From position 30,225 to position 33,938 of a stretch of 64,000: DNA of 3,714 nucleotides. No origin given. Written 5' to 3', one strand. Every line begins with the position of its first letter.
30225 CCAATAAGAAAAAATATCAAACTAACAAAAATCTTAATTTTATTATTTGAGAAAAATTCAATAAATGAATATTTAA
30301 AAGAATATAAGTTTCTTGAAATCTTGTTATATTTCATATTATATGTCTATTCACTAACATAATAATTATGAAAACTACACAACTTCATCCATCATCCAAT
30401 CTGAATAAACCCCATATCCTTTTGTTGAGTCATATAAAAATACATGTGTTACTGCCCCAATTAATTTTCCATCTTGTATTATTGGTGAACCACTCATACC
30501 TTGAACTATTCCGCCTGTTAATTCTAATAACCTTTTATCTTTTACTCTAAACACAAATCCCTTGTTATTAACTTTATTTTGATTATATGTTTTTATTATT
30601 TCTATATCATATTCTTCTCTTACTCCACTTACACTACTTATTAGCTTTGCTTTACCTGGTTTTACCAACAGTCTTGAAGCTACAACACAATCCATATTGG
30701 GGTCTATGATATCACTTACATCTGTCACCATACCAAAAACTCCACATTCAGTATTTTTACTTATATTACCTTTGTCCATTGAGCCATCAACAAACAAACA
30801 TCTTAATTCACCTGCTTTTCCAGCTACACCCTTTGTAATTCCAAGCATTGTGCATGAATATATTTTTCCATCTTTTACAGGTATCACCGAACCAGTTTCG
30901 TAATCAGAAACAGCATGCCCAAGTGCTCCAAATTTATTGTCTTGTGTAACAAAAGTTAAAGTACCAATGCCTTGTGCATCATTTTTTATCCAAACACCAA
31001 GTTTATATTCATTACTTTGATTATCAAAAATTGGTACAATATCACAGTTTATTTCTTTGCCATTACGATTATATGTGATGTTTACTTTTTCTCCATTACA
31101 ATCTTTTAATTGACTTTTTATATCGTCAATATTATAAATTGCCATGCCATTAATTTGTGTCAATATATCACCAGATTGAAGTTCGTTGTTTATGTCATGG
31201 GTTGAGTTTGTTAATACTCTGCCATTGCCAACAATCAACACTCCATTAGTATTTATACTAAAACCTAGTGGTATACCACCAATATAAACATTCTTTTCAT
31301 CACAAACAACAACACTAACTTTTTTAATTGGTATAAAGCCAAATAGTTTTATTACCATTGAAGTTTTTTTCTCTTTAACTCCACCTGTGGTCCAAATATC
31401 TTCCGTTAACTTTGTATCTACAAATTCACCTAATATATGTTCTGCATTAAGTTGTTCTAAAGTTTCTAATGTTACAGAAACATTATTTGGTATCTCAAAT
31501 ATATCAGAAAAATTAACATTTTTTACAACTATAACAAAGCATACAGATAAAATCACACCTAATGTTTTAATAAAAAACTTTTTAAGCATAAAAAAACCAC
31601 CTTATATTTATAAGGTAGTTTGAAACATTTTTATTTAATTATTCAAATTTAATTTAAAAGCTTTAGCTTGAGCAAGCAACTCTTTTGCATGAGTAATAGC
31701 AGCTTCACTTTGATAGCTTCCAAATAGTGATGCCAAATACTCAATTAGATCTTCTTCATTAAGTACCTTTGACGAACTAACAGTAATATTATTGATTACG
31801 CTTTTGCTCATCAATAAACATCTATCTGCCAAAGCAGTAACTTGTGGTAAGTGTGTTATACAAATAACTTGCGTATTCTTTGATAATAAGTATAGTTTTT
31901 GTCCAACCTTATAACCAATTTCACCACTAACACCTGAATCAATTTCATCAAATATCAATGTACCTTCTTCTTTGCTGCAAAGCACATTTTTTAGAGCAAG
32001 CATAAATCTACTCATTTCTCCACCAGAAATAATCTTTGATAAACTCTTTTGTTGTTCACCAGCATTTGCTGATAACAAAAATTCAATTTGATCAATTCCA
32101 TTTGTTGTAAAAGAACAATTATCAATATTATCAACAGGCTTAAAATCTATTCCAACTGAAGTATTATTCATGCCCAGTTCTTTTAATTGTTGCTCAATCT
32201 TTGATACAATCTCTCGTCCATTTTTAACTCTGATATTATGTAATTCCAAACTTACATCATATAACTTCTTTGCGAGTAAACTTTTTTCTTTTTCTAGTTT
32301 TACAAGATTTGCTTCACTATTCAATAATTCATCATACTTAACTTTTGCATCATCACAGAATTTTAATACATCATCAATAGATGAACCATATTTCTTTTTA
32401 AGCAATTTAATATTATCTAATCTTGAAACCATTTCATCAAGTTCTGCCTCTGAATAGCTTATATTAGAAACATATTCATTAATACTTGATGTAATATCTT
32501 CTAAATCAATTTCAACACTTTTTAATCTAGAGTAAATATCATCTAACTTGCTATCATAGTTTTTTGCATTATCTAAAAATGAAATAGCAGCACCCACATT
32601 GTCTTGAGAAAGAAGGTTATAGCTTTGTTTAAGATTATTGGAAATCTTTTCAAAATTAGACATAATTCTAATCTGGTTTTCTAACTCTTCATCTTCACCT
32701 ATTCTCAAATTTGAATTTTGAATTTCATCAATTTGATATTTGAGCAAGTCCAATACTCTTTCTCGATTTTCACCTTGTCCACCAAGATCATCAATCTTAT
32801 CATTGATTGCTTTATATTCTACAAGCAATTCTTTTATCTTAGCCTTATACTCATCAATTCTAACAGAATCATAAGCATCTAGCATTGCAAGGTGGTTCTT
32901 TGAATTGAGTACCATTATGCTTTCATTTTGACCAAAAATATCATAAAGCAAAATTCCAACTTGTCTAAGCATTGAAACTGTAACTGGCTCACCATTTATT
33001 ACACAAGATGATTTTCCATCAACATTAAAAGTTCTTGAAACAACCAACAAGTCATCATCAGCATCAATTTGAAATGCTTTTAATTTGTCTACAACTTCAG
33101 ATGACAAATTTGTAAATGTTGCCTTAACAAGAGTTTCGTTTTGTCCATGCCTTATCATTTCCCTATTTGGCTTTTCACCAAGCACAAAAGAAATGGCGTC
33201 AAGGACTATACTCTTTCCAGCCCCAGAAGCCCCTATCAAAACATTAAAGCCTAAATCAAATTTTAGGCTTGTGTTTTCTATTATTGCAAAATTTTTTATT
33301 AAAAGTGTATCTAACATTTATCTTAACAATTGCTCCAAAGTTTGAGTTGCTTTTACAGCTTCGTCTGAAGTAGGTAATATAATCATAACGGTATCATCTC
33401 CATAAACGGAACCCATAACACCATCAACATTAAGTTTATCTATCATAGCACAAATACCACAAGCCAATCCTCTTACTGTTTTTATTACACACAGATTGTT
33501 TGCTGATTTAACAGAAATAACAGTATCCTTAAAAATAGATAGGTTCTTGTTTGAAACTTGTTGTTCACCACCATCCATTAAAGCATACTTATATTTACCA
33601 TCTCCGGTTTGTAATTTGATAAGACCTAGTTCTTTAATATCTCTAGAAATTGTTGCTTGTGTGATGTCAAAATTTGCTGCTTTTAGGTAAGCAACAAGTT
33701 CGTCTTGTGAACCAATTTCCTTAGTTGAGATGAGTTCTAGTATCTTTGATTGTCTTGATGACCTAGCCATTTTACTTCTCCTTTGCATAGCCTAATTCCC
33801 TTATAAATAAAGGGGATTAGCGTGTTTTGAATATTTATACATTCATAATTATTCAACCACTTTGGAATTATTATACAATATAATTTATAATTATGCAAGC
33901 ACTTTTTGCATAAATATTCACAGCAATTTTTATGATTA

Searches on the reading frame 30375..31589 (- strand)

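Call 4: search_protein_families(library=pfam, proteins=[window:30375-31589:-], max_evalue=0.01)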
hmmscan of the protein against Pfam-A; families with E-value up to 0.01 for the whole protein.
window:30375-31589:- (404 aa): 5 families
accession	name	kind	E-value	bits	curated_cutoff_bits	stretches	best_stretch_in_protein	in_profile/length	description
PF05580.18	Peptidase_S55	-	1.1e-73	248.1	25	1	193-400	1-210/210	SpoIVB peptidase S55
PF17820.7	PDZ_6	-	6.9e-06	26.2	27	1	137-175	16-54/54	PDZ domain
PF13180.12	PDZ_2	-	4.6e-05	24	27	1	117-184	14-78/80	PDZ domain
PF00595.29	PDZ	-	0.003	18.3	23.2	1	107-172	11-79/81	PDZ domain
PF14685.13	PDZ_Tricorn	-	0.0054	17.1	25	0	137-178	40-81/88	Tricorn protease PDZ domain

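Call 5: search_protein_families(library=ncbifam, proteins=[window:30375-31589:-], max_evalue=0.01)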
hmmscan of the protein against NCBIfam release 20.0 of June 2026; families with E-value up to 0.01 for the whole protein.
window:30375-31589:- (404 aa): 6 families
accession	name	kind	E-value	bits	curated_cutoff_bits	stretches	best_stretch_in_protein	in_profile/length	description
TIGR02860.1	spore_IV_B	equivalog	5.1e-104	348.4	305.25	1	8-403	6-399/402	SpoIVB peptidase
TIGR00054.1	TIGR00054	equivalog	5.6e-07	28.8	147.55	1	123-230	203-303/421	RIP metalloprotease RseP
TIGR02037.1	degP_htrA_DO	subfamily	2.8e-05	23.2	416.2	1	125-187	266-328/434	Do family serine endopeptidase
NF041521.1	HhoA_HhoB_HtrA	equivalog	8.8e-05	21.9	450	1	111-185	258-330/335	HhoA/HhoB/HtrA family serine endopeptidase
NF041199.1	trx7_PDZ_seleno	equivalog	0.0007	18.6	300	1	136-184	220-270/390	Trx7/PDZ domain-containing (seleno)protein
NF040960.1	MamE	equivalog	0.0048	15.5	800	0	116-185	468-534/659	magnetosome formation protease MamE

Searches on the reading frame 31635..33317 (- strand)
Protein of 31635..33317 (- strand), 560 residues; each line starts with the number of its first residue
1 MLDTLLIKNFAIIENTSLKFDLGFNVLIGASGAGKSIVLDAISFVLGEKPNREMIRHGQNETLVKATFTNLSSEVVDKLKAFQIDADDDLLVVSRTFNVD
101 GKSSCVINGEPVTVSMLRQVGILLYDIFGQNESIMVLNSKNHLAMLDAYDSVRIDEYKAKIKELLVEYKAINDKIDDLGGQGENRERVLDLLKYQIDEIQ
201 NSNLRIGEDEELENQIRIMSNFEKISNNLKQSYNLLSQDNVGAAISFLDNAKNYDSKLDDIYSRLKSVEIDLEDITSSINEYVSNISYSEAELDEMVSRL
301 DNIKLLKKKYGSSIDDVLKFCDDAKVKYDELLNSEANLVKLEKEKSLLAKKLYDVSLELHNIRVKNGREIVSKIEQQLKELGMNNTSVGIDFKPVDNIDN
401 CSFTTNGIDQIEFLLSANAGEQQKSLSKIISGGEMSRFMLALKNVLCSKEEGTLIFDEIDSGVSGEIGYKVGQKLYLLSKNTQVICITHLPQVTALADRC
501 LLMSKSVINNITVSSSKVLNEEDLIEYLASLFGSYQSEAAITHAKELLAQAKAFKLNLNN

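Call 4: search_protein_families(library=pfam, proteins=[window:31635-33317:-], max_evalue=0.01)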
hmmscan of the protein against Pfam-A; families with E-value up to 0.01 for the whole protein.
window:31635-33317:- (560 aa): 7 families
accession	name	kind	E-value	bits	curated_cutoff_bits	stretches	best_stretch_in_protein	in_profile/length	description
PF02463.25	SMC_N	-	2.9e-22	79.6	40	1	2-504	2-212/220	RecF/RecN/SMC N terminal domain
PF13476.12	AAA_23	-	1.6e-12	48.9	27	1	5-273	2-201/201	AAA domain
PF13304.12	AAA_21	-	3.9e-09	37.4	27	1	24-86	1-76/304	AAA domain, putative AbiEii toxin, Type IV TA system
PF13555.12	AAA_29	-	3.4e-05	23.9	27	1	9-47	8-47/61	P-loop containing region of AAA domain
PF13175.12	AAA_15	-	0.0056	16.8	32.1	0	1-491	1-371/374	AAA ATPase domain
PF13514.12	AAA_27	-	0.0058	16.7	22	0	2-73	3-79/206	AAA domain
PF13401.12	AAA_22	-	0.0081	16.9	27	0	23-42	6-25/130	AAA domain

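Call 5: search_protein_families(library=ncbifam, proteins=[window:31635-33317:-], max_evalue=0.01)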
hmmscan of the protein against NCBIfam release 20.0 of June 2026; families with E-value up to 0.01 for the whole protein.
window:31635-33317:- (560 aa): 26 families (the best 25 are shown)
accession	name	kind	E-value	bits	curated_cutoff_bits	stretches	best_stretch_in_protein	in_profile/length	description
TIGR00634.1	recN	equivalog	4.1e-132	442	407.85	1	1-549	1-562/563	DNA repair protein RecN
NF008121.0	PRK10869.1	equivalog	2e-86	290.7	418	1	1-549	1-552/553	DNA repair protein RecN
TIGR02169.1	SMC_prok_A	equivalog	7.3e-13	47.1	729.4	2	10-116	13-122/1165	chromosome segregation protein SMC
NF041034.1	Rad50_Sulf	equivalog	1e-10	40.2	1000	1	6-70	7-75/872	DNA double-strand break repair ATPase Rad50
TIGR02168.1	SMC_prok_B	equivalog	1.4e-09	36.3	567.35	2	14-112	15-119/1181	chromosome segregation protein SMC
NF045780.1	TrlF_fam_ATP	equivalog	1.6e-09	37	350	1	13-403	300-715/944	TrlF family AAA-like ATPase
NF002244.0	PRK01156.1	equivalog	1.7e-09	36.3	847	1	2-70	3-75/895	DNA double-strand break repair ATPase Rad50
NF003034.1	PRK03918.1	equivalog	2.6e-09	35.7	700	1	3-47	4-48/878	DNA double-strand break repair ATPase Rad50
TIGR00611.2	recf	equivalog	1.3e-07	31.2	172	1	3-74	2-78/339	DNA replication/repair protein RecF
TIGR04520.1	ECF_ATPase_1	equivalog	3.6e-07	29.9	315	1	421-526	128-231/269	energy-coupling factor transporter ATPase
NF045487.1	ASRP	equivalog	6e-07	28.4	300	1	11-298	3-242/593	archaea-specific SMC-related protein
TIGR02857.1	CydD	equivalog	2.8e-06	26.6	435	1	427-502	456-528/529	thiol reductant ABC exporter subunit CydD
NF010068.0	PRK13548.1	equivalog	4.1e-06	26.1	261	0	428-524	136-236/261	heme ABC transporter ATP-binding protein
NF002572.0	PRK02224.1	equivalog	6.1e-06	24.8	1087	1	2-71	3-77/888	DNA double-strand break repair ATPase Rad50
TIGR00955.1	3a01204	subfamily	3.3e-05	22.7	736.35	0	417-505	154-242/617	pigment precursor permease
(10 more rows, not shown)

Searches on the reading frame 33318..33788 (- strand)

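Call 4: search_protein_families(library=pfam, proteins=[window:33318-33788:-], max_evalue=0.01)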
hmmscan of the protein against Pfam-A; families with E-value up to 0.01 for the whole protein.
window:33318-33788:- (156 aa): 3 families
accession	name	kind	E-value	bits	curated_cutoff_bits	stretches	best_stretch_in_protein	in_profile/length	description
PF01316.27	Arg_repressor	-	8.6e-24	83.5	27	1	7-72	1-66/70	Arginine repressor, DNA binding domain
PF02863.23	Arg_repressor_C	-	1.5e-19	70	25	1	86-152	1-67/68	Arginine repressor, C-terminal domain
PF08220.18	HTH_DeoR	-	0.0035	17.5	21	0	12-54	1-38/57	DeoR-like helix-turn-helix domain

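Call 5: search_protein_families(library=ncbifam, proteins=[window:33318-33788:-], max_evalue=0.01)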
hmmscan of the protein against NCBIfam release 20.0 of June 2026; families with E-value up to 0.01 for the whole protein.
window:33318-33788:- (156 aa): 6 families
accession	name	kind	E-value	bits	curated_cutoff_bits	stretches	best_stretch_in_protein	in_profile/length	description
NF001680.0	PRK00441.1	equivalog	1.1e-44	152.2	184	1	9-155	2-148/150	arginine repressor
NF003281.1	PRK04280.1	equivalog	1.4e-38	132.3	182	1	9-154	2-147/148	transcriptional regulator AhrC/ArgR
TIGR01529.1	argR_whole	equivalog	2.9e-38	131.2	130.45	1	11-155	2-146/146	arginine repressor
NF002880.0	PRK03341.1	equivalog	5.1e-28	97.8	200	1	4-143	10-155/170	arginine repressor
NF003457.0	PRK05066.1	equivalog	9.6e-19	67.5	194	1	15-150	13-147/156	transcriptional regulator ArgR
NF011413.0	PRK14840.1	equivalog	0.0075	15.9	410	1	5-81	130-209/250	isoprenyl transferase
